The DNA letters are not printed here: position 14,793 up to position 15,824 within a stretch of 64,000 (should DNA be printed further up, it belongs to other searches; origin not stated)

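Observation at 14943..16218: Pol-beta nucleotidyltransferase plus KTSC-domain gene pair upstream of the Clp module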

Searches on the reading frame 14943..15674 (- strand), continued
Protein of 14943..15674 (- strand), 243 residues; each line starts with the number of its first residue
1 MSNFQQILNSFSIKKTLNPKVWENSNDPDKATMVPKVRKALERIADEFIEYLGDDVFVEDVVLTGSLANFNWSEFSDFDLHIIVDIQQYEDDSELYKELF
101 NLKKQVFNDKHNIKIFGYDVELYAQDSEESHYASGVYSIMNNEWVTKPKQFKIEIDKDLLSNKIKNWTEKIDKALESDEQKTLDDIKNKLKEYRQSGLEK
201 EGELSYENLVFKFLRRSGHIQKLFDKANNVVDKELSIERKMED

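Call 26: search_protein_representatives(protein=window:14943-15674:-)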
Query: 243 residues. Proteins with E-value up to 0.001 (for the whole library): 3903; up to 1e-10: 3144; up to 1e-30: 1508. The best 150 are listed.
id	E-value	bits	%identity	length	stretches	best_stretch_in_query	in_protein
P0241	3.5e-100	351.0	68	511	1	1-241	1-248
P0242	3.5e-99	347.8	67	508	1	1-242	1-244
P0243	9.4e-99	346.4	66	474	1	3-240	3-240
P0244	2.4e-92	325.4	62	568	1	1-241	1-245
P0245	3.5e-92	324.9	65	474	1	2-240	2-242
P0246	1.4e-88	313.1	60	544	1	1-240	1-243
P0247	8.9e-75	267.9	56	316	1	6-241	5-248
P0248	2.4e-73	263.2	58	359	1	6-239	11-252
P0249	1.1e-72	261.1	58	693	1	6-239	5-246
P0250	1.1e-71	257.8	54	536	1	5-240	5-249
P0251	4.4e-71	255.8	58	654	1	6-239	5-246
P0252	2.3e-70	253.5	54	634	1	1-238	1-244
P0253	7.6e-70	251.8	54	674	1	1-239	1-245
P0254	2.5e-69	250.1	56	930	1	6-239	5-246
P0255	8.4e-69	248.4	52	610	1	2-239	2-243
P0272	3.3e-58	213.7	49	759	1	1-238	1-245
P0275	1.9e-56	207.9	48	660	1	5-239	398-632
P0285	1.0e-54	202.3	46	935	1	4-239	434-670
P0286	1.1e-54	202.2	43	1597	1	12-240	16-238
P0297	3.1e-52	194.2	42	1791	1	13-240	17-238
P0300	1.2e-51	192.2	47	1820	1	8-239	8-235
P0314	4.6e-49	183.8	43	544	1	8-240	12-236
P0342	4.3e-47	177.4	45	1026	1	6-239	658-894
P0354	1.3e-46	175.8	39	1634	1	10-240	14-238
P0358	1.7e-46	175.4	41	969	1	8-239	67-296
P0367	2.2e-46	175.0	43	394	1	8-238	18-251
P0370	2.4e-46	174.9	41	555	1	6-239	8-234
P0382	4.2e-46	174.1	43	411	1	8-239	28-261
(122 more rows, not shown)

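Call 27: search_protein_families(library=pfam, proteins=[P0286, P0297, P0300, P0254, P0275, P0285, P0342, P0241, P0249], max_evalue=0.01)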
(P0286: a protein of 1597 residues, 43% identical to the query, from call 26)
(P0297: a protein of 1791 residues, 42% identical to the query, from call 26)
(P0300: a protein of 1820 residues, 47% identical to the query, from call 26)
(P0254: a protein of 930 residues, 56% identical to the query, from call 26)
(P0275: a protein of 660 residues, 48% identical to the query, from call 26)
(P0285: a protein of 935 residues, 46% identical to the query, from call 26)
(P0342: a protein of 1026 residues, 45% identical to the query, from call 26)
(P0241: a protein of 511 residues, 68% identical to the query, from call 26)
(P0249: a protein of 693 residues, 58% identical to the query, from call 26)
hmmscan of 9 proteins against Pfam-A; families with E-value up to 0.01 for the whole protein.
P0286 (1597 aa): 3 families
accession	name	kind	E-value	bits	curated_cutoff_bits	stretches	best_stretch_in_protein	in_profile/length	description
PF12224.13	Amidoligase_2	-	4.9e-06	27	22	1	908-1000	19-121/245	Putative amidoligase enzyme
PF01909.29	NTP_transf_2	-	0.00051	20.8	21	1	45-103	6-57/93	Nucleotidyltransferase domain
PF08898.15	DUF1843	-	0.0027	18.7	23.3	0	167-191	5-29/52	Domain of unknown function (DUF1843)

P0297 (1791 aa): 2 families
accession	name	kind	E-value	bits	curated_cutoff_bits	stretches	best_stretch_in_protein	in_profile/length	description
PF12224.13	Amidoligase_2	-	7.9e-08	32.9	22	1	1075-1217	19-168/245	Putative amidoligase enzyme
PF01909.29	NTP_transf_2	-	0.0012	19.6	21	1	48-118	5-69/93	Nucleotidyltransferase domain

P0300 (1820 aa): 3 families
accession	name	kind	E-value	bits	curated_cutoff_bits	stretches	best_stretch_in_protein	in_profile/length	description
PF22600.2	MTPAP-like_central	-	0.0023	18.5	27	1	26-100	20-87/139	Poly(A) RNA polymerase, mitochondrial-like, central palm domain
PF01909.29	NTP_transf_2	-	0.0024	18.7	21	0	37-82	3-46/93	Nucleotidyltransferase domain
PF18765.7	Polbeta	-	0.0038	17.8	26.9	0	51-107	12-66/93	Polymerase beta, Nucleotidyltransferase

P0254 (930 aa): 3 families
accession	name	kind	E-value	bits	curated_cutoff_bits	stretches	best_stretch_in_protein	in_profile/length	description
PF02557.22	VanY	-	4e-21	75.6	25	1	833-930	26-131/132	D-alanyl-D-alanine carboxypeptidase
PF01471.23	PG_binding_1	-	4.2e-07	30.5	23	1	493-536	3-44/57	Putative peptidoglycan binding domain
PF01510.30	Amidase_2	-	1.1e-06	29.4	26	1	272-392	6-124/131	N-acetylmuramoyl-L-alanine amidase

P0275 (660 aa): 2 families
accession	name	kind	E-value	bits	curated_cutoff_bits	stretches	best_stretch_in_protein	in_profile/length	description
PF01909.29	NTP_transf_2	-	0.0018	19.1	21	1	439-484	6-47/93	Nucleotidyltransferase domain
PF22600.2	MTPAP-like_central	-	0.0018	18.8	27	1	416-497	15-89/139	Poly(A) RNA polymerase, mitochondrial-like, central palm domain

P0285 (935 aa): 4 families
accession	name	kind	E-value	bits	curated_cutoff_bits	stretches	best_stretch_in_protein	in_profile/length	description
PF07661.19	MORN_2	-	1.4e-19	68.3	29.6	2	743-764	1-22/22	MORN repeat variant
PF20879.2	SidM_N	-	0.0013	18.5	27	1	435-526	15-100/285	SidM, N-terminal domain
PF07195.17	FliD_C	-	0.002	18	25.4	0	576-667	44-135/236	Flagellar hook-associated protein 2 C-terminus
PF01909.29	NTP_transf_2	-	0.003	18.4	21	0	480-546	11-71/93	Nucleotidyltransferase domain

P0342 (1026 aa): 1 family
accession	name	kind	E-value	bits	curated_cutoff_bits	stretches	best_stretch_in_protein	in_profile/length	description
PF22600.2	MTPAP-like_central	-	0.0046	17.5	27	0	676-743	18-76/139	Poly(A) RNA polymerase, mitochondrial-like, central palm domain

P0241 (511 aa): 3 families
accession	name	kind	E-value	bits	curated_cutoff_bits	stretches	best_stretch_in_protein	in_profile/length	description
PF01471.23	PG_binding_1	-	1.1e-15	57.9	23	1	296-351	2-55/57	Putative peptidoglycan binding domain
PF01909.29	NTP_transf_2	-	0.00035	21.3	21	1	45-116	5-74/93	Nucleotidyltransferase domain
PF20879.2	SidM_N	-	0.0014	18.4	27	0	60-113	61-115/285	SidM, N-terminal domain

P0249 (693 aa): 3 families
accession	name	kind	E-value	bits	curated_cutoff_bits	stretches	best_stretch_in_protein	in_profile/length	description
PF01471.23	PG_binding_1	-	2.2e-14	53.8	23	1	418-469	2-51/57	Putative peptidoglycan binding domain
PF01909.29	NTP_transf_2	-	0.00015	22.5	21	1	46-128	4-78/93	Nucleotidyltransferase domain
PF18765.7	Polbeta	-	0.0034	17.9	26.9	0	56-101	13-58/93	Polymerase beta, Nucleotidyltransferase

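Call 28: predict_structure(alignment_id=A2)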
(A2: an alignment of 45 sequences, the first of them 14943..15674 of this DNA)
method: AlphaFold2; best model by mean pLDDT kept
length: 243 residues; sequences in the alignment: 45
mean_pLDDT: 85.2   pTM: 0.74
mean pLDDT of the five models: 85.2, 84.7, 84.3, 82.2, 80.8
residues with pLDDT >= 90: 89; 70-90: 135; 50-70: 15; < 50: 4
segments of 3 or more residues with pLDDT < 50: 241-243
pLDDT, mean of each block of 10 residues (from residue 1): 71 87 92 96 95 88 92 88 87 84 86 90 87 83 89 77 92 88 90 82 82 87 83 61 46
secondary structure, 60 per line:
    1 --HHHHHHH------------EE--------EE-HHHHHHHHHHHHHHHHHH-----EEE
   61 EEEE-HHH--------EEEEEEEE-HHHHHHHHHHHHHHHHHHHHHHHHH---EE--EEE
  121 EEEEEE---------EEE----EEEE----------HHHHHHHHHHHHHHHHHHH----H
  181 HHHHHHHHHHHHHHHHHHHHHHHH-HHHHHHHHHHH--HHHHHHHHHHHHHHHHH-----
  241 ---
elements in order: H3-9 H35-52 E58-64 E77-84 H86-110 E118-126 E136-138 E143-146 H157-175 H180-204 H206-216 H219-235

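Call 42: fold_search(model_id=the predicted structure, library=viral)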
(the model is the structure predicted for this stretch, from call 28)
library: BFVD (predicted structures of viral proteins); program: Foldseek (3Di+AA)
matches with E <= 10: 286; with E <= 0.001: 12
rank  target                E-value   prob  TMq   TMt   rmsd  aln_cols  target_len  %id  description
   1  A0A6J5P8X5            3.0e-23  1.00  0.83  0.25   3.3       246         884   38  Uncharacterized protein [uncultured Caudovirales phage]
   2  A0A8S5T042            2.2e-22  1.00  0.86  0.44   3.1       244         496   38  Uncharacterized protein [Myoviridae sp. ctWb16]
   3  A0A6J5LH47            2.7e-22  1.00  0.83  0.60   2.5       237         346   33  Polymerase, nucleotidyl transferase domain containing protein [uncultured Caudovirales phage]
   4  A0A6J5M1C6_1          3.4e-22  1.00  0.57  0.19  10.3       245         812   36  Amidoligase enzyme [uncultured Caudovirales phage]
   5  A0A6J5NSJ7            1.4e-20  1.00  0.83  0.59   2.5       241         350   32  Uncharacterized protein [uncultured Caudovirales phage]
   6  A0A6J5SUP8            1.9e-20  1.00  0.80  0.52   3.5       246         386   36  Uncharacterized protein [uncultured Caudovirales phage]
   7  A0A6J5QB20            1.5e-19  1.00  0.81  0.51   2.9       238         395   29  Uncharacterized protein [uncultured Caudovirales phage]
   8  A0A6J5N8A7            3.4e-19  1.00  0.58  0.33   9.4       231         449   33  LETM1-like [uncultured Caudovirales phage]
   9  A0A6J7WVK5            7.7e-18  1.00  0.77  0.49   3.1       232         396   32  Uncharacterized protein [uncultured Caudovirales phage]
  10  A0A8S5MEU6            2.6e-09  1.00  0.58  0.45   8.7       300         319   16  Uncharacterized protein [Siphoviridae sp. ctYh54]
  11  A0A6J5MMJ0            5.2e-09  1.00  0.55  0.45   9.3       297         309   17  Uncharacterized protein [uncultured Caudovirales phage]
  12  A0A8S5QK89            4.6e-04  1.00  0.34  0.71   9.4       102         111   28  Uncharacterized protein [Siphoviridae sp. ctiOl67]
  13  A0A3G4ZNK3            2.1e-02  0.54  0.25  0.26  13.4       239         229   14  Polymerase nucleotidyl transferase domain-containing protein [Terrestrivirus sp.]
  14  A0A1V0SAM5            2.5e-02  0.77  0.23  0.32   8.6       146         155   14  Polymerase beta nucleotidyltransferase domain-containing protein [Catovirus CTV1]
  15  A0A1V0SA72            5.4e-02  0.07  0.12  0.08  22.0       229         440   13  Uncharacterized protein [Catovirus CTV1]
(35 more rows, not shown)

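Call 43: fold_search(model_id=the predicted structure, library=pdb)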
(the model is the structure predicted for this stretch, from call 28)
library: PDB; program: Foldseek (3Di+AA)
matches with E <= 10: 498; with E <= 0.001: 0
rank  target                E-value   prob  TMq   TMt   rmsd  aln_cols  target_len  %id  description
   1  6xz0                  1.8e-03  0.94  0.28  0.28  12.1       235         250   12  Crystal structure of spectinomycin adenyltransferase AAD(9) from Enterococcus faecialis with spectinomycin (released 2020-04-15)
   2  6e0n                  6.5e-03  0.82  0.29  0.26  17.2       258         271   15  Structure of Elizabethkingia meningoseptica CdnE cyclic dinucleotide synthase with GTP and Apcpp (released 2019-02-20)
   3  6sxj                  1.0e-02  0.82  0.28  0.28  12.0       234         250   12  Crystal structure of spectinomycin adenyltransferase AAD(9) from Enterococcus faecialis (released 2020-04-15)
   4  8vxb                  1.3e-02  0.66  0.26  0.23  14.1       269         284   14  Structure of ANT(6)-Ib from Campylobacter fetus subsp fetus complexed with hydrated streptomycin (released 2024-09-18)
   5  6p06_A                2.1e-02  0.47  0.25  0.24  13.2       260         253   13  Ternary structure of the E52D mutant of ANT-4 with Neomycin and AMPCPP (released 2020-01-29)
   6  6p01_A                2.4e-02  0.60  0.27  0.27  13.9       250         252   12  Apo structure of the E52D mutant of ANT-4 (released 2020-01-29)
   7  6un8_A                2.5e-02  0.47  0.25  0.24  14.2       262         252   10  Wild type ANT bound to neomycin (released 2020-05-06)
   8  6p82_B                2.5e-02  0.47  0.26  0.23  15.6       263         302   12  Structure of P. aeruginosa ATCC27853 CdnD, Apo form 1 (released 2019-12-25)
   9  7ae9_E                3.4e-02  0.63  0.25  0.38  12.3       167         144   18  Crystal structure of mono-AMPylated HEPN(R46E) toxin in complex with MNT antitoxin (released 2020-12-30)
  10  2rff                  4.6e-02  0.97  0.28  0.53   4.9       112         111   16  Crystal structure of a putative nucleotidyltransferase (NP_343093.1) from Sulfolobus solfataricus at 1.40 A resolution (released 2007-10-16)
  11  6nmk_A                4.9e-02  0.51  0.28  0.27  13.2       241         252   12  Binary complex structure of the T130K mutant of ANT-4'' with Neomycin (released 2020-01-15)
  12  6p8u_A                4.9e-02  0.47  0.29  0.24  15.6       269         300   11  Structure of P. aeruginosa ATCC27853 CdnD:HORMA2:Peptide 1 complex (released 2019-12-25)
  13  6xxq_A                4.9e-02  0.44  0.27  0.26  14.1       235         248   12  Crystal structure of spectinomycin adenyltransferase AAD(9) from Enterococcus faecialis with ATP and spectinomycin (released 2020-04-15)
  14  6nmk_B                5.2e-02  0.44  0.27  0.27  13.2       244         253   12  Binary complex structure of the T130K mutant of ANT-4'' with Neomycin (released 2020-01-15)
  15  6p82_A                6.1e-02  0.44  0.27  0.23  15.7       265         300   12  Structure of P. aeruginosa ATCC27853 CdnD, Apo form 1 (released 2019-12-25)
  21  8xeh_E                9.9e-02  0.87  0.22  0.45   5.1        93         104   16  Crystal structure of HEPN-MNT complex (released 2024-12-18)
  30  7ae9_G                2.1e-01  0.23  0.24  0.36  12.7       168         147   17  Crystal structure of mono-AMPylated HEPN(R46E) toxin in complex with MNT antitoxin (released 2020-12-30)
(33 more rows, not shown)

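Call 47: search_protein_families(library=pfam, alignment_id=A3, max_evalue=0.0001)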
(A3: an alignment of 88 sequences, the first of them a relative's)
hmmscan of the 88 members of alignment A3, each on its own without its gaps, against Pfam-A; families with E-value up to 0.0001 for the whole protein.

A. member 1, P0241 (511 aa): 1 family
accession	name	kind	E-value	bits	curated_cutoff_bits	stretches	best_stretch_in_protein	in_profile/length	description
PF01471.23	PG_binding_1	-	1.1e-15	57.9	23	1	296-351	2-55/57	Putative peptidoglycan binding domain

B. families by the number of members that match (of 88 scanned): 21 families
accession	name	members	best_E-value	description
PF01471.23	PG_binding_1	26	1.1e-15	Putative peptidoglycan binding domain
PF01551.29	Peptidase_M23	17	4.8e-40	Peptidase family M23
PF01909.29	NTP_transf_2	16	3.8e-10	Nucleotidyltransferase domain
PF18013.6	Phage_lysozyme2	5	2.7e-35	Phage tail lysozyme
PF18765.7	Polbeta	4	2.8e-08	Polymerase beta, Nucleotidyltransferase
PF22600.2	MTPAP-like_central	4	3.4e-07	Poly(A) RNA polymerase, mitochondrial-like, central palm domain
PF01832.25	Glucosaminidase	3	4.4e-07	Mannosyl-glycoprotein endo-beta-N-acetylglucosaminidase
PF01464.25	SLT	2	1.8e-22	Transglycosylase SLT domain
PF02557.22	VanY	2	4.8e-22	D-alanyl-D-alanine carboxypeptidase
PF00293.34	NUDIX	2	1.2e-15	NUDIX domain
PF07661.19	MORN_2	1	1.4e-19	MORN repeat variant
PF18760.7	ART-PolyVal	1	8.9e-17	ADP-Ribosyltransferase in polyvalent proteins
PF01476.26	LysM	1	1.6e-10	LysM domain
PF00929.31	RNase_T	1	2.2e-10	Exonuclease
PF13563.12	2_5_RNA_ligase2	1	3.4e-10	2'-5' RNA ligase superfamily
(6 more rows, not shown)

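Call 55: find_related_loci(query=L001:3914-4711:+, collection=viral_contigs, flank=4000)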
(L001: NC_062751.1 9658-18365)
Query L001:3914-4711:+ (265 aa) in viral_contigs; peptide patterns used: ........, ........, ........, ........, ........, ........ (x = any residue, [..] = any of these).
15 stretches matched a pattern; 1 encode a relative of the query (tblastn E <= 1e-3); 1 distinct loci.
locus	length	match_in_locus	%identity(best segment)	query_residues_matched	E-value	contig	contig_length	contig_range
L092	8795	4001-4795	100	1-265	3e-176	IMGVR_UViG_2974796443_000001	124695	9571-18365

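Call 56: find_related_loci(query=L003:3929-4657:+, collection=viral_contigs, flank=4000)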
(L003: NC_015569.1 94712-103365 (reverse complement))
Query L003:3929-4657:+ (242 aa) in viral_contigs; peptide patterns used: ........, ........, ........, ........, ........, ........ (x = any residue, [..] = any of these).
55 stretches matched a pattern; 49 encode a relative of the query (tblastn E <= 1e-3); 49 distinct loci.
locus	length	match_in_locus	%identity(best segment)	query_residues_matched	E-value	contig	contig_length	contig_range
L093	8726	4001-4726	100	1-242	2e-162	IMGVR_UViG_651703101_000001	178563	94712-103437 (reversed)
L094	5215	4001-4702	60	9-242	7e-96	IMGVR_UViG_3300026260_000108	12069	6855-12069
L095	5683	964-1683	52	1-242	8e-77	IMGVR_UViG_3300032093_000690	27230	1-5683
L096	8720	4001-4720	52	1-242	8e-77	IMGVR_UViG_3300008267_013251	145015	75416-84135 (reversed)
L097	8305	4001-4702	50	9-242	1e-75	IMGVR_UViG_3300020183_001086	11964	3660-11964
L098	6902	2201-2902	50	9-242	1e-75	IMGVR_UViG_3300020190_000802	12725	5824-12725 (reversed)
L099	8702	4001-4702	50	9-242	1e-75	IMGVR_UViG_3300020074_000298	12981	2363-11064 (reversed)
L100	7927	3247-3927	52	16-242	2e-75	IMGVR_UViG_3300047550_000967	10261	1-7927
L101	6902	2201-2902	50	9-242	1e-75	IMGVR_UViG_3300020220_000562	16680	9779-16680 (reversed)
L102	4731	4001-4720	50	1-242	5e-74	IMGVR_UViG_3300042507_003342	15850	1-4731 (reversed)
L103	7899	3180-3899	49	3-241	4e-71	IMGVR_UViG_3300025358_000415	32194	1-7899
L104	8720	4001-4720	49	3-241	4e-71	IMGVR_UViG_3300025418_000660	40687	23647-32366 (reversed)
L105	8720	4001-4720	49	3-241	4e-71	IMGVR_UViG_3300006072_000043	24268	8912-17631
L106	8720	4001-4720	49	3-241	4e-71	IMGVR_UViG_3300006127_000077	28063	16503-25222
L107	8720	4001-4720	49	3-241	4e-71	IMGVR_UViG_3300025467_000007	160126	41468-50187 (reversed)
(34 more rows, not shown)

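Call 64: search_dna_similar(query=window:14943-15674:-, collection=phages, mode=protein, max_rows=12, max_evalue=10, rows=spread)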
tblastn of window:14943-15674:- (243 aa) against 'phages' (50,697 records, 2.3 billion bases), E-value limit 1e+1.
Records with a match: 45; places in all: 45; records where one place covers at least 80% of the query: 45.
Best place of each record, by identity: <60% 45.
By first word of the organism name: Prevotella 15; Synechococcus 14; Maribacter 8; uncultured 5; Caulobacter 2; Marine 1.
By host as written in the record: Prevotella sp. 15; Maribacter forsetii DSM18668 8; Synechococcus sp. MW02 8; - 6; Synechococcus sp. 2; Synechococcus sp. LC16 2; Caulobacter crescentus CB15 2; Synechococcus sp. WH 7803 1; and 1 more.
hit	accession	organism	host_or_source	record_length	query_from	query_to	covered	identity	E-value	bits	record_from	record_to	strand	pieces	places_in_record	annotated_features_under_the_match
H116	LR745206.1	uncultured phage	metagenomic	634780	8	235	94%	42.0%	2e-45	167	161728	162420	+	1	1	record has no annotation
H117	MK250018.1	Prevotella phage Lak-A1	Prevotella sp.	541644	8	238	95%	40.2%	2e-38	147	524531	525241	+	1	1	record has no annotation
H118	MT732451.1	Maribacter phage Molly_1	Maribacter forsetii DSM18668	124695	6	238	96%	38.7%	2e-47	173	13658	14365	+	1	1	hypothetical protein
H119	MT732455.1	Maribacter phage Molly_5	Maribacter forsetii DSM18668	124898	6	238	96%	38.7%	2e-47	173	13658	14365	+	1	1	hypothetical protein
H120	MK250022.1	Prevotella phage Lak-B3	Prevotella sp.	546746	8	230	92%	40.3%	5e-40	152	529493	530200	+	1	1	record has no annotation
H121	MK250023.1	Prevotella phage Lak-B4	Prevotella sp.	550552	8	230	92%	40.3%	5e-40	152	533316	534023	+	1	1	record has no annotation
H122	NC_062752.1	Maribacter phage Colly_1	Maribacter forsetii DSM18668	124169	6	238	96%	38.3%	1e-46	171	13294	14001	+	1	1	hypothetical protein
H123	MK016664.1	Synechococcus phage S-B68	Synechococcus sp. WH 7803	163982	17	237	91%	36.0%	2e-35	138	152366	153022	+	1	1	hypothetical protein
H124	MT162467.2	Synechococcus phage S-H34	Synechococcus sp. MW02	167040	17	237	91%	35.6%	1e-33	133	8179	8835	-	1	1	hypothetical protein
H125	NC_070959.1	Synechococcus phage S-N03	Synechococcus sp. MW02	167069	17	237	91%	35.6%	3e-33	132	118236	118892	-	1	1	hypothetical protein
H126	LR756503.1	uncultured phage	metagenomic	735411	14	233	91%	35.5%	5e-34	134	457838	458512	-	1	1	record has no annotation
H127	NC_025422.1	Caulobacter phage Cr30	Caulobacter crescentus CB15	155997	17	223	85%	32.9%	4e-21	97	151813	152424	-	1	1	hypothetical protein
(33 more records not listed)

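Call 65: get_annotated_region(hit=H116, flank=5000)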
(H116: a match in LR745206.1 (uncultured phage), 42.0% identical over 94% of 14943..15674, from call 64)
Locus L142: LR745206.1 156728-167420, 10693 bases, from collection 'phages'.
description: uncultured phage genome assembly, chromosome: 1.
organism: uncultured phage (NCBI taxid 278008)
taxonomy: Viruses; environmental samples
host: -; source: metagenomic; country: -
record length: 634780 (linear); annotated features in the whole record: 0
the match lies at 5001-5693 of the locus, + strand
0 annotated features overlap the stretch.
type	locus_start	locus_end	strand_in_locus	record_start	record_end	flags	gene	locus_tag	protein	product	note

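Call 66: get_annotated_region(hit=H117, flank=5000)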
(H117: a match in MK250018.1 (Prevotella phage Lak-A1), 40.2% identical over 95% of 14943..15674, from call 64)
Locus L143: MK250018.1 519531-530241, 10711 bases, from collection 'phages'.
description: MAG: Prevotella phage Lak-A1, complete genome.
organism: Prevotella phage Lak-A1 (NCBI taxid 2491281)
taxonomy: Viruses; Duplodnaviria; Heunggongvirae; Uroviricota; Caudoviricetes
host: Prevotella sp.; source: human feces; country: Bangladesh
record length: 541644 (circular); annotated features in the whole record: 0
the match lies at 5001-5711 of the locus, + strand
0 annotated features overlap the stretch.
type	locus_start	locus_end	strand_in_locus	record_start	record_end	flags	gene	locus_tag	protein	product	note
